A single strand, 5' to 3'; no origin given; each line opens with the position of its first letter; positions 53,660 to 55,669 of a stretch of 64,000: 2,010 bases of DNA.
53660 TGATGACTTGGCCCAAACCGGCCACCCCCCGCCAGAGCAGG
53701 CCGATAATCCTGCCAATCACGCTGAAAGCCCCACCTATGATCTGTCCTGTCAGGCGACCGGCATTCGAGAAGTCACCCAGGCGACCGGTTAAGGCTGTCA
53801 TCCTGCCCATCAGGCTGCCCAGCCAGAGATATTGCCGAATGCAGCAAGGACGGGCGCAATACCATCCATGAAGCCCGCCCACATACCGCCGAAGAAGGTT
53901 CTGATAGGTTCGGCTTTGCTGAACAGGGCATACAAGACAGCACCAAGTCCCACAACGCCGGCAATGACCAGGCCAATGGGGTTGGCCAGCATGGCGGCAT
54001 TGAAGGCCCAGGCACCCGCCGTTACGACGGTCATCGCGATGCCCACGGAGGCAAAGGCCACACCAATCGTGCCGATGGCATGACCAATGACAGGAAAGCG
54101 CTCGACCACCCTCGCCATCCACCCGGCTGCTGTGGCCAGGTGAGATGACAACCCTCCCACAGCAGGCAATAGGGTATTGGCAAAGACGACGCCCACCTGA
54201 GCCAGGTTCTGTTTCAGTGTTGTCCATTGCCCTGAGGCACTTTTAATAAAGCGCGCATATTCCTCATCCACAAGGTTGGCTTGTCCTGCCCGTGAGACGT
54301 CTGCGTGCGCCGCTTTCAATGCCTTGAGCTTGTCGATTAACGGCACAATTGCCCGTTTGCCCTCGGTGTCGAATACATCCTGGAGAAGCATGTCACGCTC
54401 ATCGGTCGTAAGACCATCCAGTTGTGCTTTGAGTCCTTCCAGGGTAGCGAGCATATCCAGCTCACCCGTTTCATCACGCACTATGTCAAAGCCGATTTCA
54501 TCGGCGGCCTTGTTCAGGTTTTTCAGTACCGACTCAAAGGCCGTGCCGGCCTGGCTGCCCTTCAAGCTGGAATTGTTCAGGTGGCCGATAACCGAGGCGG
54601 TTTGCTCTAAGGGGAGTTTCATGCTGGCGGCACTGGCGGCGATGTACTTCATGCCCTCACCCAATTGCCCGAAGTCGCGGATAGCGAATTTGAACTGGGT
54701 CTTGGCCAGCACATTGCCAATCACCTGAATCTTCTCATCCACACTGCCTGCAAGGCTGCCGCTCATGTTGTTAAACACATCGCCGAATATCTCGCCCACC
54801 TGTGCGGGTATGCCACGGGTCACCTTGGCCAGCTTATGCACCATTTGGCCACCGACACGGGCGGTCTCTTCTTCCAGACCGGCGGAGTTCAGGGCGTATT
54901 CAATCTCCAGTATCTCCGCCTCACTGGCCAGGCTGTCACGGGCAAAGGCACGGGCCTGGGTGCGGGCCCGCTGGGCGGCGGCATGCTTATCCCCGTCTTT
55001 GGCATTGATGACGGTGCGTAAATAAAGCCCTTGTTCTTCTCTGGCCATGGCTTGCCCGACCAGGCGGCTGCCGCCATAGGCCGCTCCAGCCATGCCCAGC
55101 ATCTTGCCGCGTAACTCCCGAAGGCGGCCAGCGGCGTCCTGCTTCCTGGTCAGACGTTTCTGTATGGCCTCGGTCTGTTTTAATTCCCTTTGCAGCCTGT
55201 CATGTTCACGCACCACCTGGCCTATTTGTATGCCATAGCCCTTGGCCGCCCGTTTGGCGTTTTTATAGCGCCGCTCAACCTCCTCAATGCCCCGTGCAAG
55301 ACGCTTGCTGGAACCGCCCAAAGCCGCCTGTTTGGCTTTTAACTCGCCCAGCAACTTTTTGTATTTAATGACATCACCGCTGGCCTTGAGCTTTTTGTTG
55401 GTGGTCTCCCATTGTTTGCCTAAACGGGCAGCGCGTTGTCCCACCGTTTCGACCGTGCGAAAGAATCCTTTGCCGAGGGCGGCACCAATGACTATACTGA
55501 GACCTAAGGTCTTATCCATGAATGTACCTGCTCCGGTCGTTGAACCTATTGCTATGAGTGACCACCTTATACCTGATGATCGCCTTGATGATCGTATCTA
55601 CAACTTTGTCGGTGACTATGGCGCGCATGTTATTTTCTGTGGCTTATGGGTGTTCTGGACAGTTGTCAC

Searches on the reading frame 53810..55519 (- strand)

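Call 38: search_protein_families(library=ncbifam, proteins=[window:53810-55519:-], max_evalue=0.00001)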
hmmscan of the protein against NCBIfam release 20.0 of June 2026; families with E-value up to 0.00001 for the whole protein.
window:53810-55519:- (569 aa): 1 family
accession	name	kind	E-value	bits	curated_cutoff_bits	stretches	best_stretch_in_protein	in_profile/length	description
TIGR01760.1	tape_meas_TP901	equivalog_domain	1.3e-22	80.3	28.8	1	145-492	3-347/349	phage tail tape measure protein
